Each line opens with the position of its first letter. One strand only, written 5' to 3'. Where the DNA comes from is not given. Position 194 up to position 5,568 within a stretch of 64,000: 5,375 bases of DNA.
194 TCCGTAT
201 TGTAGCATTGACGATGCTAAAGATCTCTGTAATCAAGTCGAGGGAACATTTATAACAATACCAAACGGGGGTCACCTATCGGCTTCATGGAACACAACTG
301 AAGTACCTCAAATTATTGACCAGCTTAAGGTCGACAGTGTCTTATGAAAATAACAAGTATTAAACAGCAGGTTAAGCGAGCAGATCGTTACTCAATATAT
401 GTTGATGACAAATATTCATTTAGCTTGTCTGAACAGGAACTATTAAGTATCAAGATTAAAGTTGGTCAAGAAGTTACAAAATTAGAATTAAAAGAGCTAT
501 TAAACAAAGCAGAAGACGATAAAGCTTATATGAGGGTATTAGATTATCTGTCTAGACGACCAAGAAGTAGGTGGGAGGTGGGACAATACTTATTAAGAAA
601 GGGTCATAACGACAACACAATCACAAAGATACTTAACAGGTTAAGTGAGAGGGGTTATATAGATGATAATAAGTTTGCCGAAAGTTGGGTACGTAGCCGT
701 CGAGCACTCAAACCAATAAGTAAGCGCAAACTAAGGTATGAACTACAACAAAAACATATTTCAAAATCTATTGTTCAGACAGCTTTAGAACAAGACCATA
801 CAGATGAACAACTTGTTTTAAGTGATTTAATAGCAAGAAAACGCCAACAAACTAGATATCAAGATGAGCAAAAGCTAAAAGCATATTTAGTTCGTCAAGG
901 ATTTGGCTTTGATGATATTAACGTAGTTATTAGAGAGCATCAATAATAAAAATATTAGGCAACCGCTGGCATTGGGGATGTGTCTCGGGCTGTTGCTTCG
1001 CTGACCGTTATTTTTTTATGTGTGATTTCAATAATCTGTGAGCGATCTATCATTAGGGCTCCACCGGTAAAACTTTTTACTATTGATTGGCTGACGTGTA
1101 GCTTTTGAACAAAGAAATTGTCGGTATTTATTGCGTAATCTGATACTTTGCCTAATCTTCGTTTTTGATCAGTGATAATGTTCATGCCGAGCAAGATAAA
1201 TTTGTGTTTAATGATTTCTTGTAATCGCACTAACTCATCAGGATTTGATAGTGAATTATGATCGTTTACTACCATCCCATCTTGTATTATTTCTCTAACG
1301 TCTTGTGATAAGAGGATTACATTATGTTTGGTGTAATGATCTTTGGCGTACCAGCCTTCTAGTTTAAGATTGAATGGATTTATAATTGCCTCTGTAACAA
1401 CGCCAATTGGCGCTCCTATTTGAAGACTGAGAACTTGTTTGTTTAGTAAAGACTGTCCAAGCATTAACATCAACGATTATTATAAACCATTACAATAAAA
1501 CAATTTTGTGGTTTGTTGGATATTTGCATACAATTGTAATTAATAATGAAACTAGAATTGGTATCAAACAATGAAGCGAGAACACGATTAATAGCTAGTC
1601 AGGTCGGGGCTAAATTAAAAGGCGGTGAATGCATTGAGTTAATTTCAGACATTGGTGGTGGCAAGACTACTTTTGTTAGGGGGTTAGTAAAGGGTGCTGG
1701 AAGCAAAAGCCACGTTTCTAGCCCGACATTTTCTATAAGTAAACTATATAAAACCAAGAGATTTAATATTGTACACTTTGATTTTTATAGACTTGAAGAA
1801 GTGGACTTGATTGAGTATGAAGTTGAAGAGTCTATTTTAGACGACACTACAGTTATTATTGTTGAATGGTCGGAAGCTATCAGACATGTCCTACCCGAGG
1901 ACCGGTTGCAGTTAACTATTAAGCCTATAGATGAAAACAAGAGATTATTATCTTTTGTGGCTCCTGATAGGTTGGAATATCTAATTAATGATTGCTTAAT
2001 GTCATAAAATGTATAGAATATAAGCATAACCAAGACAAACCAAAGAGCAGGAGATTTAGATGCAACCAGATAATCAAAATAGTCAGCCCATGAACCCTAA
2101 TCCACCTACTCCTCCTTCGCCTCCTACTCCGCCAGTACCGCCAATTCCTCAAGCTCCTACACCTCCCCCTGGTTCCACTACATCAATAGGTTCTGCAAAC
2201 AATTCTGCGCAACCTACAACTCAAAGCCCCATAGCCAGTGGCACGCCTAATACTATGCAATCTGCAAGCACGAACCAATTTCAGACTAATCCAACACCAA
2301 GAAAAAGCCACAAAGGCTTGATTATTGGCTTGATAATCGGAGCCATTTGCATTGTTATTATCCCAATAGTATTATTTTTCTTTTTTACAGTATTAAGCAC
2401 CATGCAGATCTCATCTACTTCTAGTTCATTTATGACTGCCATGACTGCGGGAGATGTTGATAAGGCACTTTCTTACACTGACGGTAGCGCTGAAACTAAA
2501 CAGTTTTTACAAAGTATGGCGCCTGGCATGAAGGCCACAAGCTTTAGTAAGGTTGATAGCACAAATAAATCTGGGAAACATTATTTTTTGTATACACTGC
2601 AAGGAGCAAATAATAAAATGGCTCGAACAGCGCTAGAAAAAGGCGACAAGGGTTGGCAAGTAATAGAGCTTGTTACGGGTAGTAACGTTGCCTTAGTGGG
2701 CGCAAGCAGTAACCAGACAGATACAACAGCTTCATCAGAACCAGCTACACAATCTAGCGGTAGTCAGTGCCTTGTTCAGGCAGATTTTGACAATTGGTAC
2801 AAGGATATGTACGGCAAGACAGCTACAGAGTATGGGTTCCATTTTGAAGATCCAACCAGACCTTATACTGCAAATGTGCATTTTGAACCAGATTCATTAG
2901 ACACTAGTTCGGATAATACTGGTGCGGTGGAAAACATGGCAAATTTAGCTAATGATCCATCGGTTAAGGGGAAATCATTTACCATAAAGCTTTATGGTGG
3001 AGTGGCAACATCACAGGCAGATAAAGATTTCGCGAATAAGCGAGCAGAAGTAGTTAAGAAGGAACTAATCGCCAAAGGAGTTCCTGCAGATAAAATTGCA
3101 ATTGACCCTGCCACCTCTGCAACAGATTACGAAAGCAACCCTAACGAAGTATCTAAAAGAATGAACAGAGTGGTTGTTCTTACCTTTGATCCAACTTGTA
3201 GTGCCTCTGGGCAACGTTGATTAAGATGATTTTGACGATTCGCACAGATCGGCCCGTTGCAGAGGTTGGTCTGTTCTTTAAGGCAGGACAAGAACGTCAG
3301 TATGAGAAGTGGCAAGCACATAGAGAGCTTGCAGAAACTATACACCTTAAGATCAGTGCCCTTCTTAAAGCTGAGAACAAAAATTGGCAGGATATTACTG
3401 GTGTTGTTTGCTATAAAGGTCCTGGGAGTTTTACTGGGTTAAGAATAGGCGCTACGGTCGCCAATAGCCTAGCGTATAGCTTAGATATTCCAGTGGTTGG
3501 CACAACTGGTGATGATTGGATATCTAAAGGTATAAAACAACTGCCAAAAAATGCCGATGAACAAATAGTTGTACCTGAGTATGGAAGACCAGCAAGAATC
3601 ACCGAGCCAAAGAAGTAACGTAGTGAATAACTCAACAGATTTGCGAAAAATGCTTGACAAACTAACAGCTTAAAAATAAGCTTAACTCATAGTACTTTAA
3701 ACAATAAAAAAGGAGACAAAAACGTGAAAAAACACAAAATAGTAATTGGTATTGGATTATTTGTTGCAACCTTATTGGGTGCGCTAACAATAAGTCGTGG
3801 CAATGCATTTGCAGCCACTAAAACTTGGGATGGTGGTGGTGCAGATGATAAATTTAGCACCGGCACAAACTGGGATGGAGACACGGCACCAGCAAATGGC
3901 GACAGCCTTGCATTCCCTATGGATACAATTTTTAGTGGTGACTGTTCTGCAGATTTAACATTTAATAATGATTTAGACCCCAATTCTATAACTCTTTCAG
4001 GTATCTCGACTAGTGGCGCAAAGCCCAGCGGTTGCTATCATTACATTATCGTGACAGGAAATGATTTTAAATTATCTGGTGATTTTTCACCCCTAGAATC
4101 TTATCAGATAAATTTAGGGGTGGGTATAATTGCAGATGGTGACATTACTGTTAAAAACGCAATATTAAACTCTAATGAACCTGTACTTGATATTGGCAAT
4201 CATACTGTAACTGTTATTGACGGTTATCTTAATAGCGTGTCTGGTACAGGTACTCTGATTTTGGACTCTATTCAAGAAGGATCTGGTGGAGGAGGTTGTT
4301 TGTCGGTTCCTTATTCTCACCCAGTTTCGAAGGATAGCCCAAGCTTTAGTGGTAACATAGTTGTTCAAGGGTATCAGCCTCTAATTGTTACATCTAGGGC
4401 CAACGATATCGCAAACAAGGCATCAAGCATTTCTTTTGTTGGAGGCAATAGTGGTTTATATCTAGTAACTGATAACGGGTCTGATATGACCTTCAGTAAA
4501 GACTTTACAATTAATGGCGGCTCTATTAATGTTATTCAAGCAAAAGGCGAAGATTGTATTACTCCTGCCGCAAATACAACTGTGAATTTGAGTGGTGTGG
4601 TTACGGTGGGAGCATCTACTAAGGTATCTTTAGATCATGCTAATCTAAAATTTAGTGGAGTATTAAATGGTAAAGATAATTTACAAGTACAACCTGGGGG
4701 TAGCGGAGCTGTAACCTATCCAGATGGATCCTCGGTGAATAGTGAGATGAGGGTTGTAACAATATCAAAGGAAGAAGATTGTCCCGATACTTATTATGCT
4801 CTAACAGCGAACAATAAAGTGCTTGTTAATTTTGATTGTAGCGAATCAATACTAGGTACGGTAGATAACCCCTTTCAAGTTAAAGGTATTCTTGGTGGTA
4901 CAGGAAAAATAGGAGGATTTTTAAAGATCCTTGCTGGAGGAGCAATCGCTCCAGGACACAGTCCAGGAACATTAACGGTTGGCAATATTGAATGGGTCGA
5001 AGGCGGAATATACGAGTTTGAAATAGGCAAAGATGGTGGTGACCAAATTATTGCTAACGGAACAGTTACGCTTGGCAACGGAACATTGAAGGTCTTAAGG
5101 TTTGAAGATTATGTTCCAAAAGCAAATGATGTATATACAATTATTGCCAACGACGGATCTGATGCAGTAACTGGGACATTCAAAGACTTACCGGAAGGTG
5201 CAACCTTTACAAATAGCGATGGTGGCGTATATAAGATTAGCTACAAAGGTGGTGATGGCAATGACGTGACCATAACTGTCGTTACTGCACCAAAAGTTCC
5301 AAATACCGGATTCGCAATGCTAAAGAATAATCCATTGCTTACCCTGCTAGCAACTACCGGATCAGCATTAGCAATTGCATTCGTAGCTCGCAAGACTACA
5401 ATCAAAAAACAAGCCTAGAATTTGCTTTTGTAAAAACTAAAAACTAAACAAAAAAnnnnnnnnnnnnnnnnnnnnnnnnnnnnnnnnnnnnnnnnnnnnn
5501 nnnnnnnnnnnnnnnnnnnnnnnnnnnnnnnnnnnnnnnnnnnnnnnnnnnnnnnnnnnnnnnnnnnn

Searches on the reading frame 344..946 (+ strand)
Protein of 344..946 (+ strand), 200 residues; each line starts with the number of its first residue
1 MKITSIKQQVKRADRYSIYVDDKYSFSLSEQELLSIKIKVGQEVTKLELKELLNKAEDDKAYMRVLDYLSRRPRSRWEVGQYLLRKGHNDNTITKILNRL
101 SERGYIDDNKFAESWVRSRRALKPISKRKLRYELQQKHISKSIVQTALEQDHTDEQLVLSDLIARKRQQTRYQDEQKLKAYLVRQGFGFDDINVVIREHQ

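Call 41: search_protein_families(library=pfam, proteins=[window:344-946:+], max_evalue=0.0001)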
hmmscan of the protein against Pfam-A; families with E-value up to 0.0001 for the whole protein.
window:344-946:+ (200 aa): 4 families
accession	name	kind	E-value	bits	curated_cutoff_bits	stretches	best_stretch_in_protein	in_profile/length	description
PF21982.2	RecX_HTH1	-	2.6e-16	59.7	26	1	61-100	1-40/40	RecX, first three-helix domain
PF02631.22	RecX_HTH2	-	8.6e-16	58.3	26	1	107-148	1-42/42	RecX, second three-helix domain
PF21981.2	RecX_HTH3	-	2.2e-07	31.4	26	1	168-196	20-48/48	RecX, third three-helix domain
PF07106.19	TBPIP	-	4.6e-05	23.7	22.8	0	66-107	7-49/62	TBPIP/Hop2 winged helix domain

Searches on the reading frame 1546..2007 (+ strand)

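Call 41: search_protein_families(library=pfam, proteins=[window:1546-2007:+], max_evalue=0.0001)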
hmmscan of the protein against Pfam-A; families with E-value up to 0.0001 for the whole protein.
window:1546-2007:+ (153 aa): 1 family
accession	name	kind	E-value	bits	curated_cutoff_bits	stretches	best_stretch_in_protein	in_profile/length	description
PF02367.23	TsaE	-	1.5e-31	109.4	26.6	1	8-133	2-126/128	Threonylcarbamoyl adenosine biosynthesis protein TsaE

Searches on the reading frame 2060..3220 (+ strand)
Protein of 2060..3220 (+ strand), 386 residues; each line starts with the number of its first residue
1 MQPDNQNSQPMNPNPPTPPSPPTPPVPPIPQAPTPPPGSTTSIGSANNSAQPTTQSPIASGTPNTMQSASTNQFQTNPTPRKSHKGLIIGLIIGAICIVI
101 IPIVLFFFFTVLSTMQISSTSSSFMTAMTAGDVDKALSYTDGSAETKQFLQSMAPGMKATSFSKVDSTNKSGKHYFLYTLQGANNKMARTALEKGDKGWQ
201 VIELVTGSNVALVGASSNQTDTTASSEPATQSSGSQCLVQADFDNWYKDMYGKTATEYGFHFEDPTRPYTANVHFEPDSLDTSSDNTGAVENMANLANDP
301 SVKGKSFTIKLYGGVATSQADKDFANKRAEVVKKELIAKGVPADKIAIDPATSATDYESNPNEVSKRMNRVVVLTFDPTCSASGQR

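Call 41: search_protein_families(library=pfam, proteins=[window:2060-3220:+], max_evalue=0.0001)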
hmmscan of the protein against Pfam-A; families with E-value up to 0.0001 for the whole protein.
window:2060-3220:+ (386 aa): 1 family
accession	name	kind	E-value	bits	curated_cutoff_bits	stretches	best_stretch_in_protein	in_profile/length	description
PF00691.25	OmpA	-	6.2e-05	23.7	27.2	0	275-366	2-94/98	OmpA family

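Call 43: search_protein_families(library=ncbifam, proteins=[window:2060-3220:+], max_evalue=0.01)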
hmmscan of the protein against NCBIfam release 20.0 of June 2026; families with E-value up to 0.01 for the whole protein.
window:2060-3220:+ (386 aa): 6 families
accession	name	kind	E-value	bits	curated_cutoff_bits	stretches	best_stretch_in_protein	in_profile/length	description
NF053611.1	YiaD_Gzip_OmpA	equivalog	0.0008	19.2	175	1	273-372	104-202/206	YiaD family glycine zipper/OmpA-like lipoprotein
NF047726.1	AutTranAdhPGAsTpgA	equivalog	0.0025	17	350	1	269-360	152-245/268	trimeric autotransporter adhesin/peptidogylcan-associated protein TpgA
NF007804.1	PRK10510.1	equivalog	0.003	16.9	307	1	321-378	161-218/219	OmpA family lipoprotein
NF045889.1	ICE_Mbov_0396_TM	equivalog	0.0033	16.9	70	1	71-120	77-126/306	Mbov_0396 family ICE element transmembrane protein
NF008071.1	PRK10808.1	equivalog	0.0039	16.6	277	1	308-374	269-336/358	porin OmpA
NF045787.1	OmpABordt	equivalog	0.0087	15.7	200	0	315-370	128-183/194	outer membrane protein OmpA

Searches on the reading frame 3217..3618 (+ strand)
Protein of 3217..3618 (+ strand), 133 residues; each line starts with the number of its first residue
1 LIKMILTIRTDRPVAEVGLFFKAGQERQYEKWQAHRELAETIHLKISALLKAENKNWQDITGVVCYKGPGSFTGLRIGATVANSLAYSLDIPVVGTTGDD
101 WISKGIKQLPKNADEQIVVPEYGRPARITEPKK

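Call 41: search_protein_families(library=pfam, proteins=[window:3217-3618:+], max_evalue=0.0001)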
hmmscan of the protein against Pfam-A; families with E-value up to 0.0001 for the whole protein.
window:3217-3618:+ (133 aa): 1 family
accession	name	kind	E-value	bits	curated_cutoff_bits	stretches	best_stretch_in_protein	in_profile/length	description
PF00814.31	TsaD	-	9.8e-15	55.4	24.8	1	34-95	25-86/264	tRNA N6-adenosine threonylcarbamoyltransferase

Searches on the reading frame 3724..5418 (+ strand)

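Call 41: search_protein_families(library=pfam, proteins=[window:3724-5418:+], max_evalue=0.0001)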
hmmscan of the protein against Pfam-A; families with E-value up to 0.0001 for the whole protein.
window:3724-5418:+ (564 aa): 0 families

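Call 43: search_protein_families(library=ncbifam, proteins=[window:3724-5418:+], max_evalue=0.01)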
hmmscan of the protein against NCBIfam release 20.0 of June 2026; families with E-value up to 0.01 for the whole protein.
window:3724-5418:+ (564 aa): 2 families
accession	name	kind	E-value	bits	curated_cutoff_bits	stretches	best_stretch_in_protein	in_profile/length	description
NF051851.1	AtpSerPepEprS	equivalog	5.1e-08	31.4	1700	1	385-456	492-563/988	autotransporter serine peptidase EprS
NF004548.0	PRK05892.1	equivalog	0.0075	16.2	126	0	306-363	68-122/158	nucleoside diphosphate kinase regulator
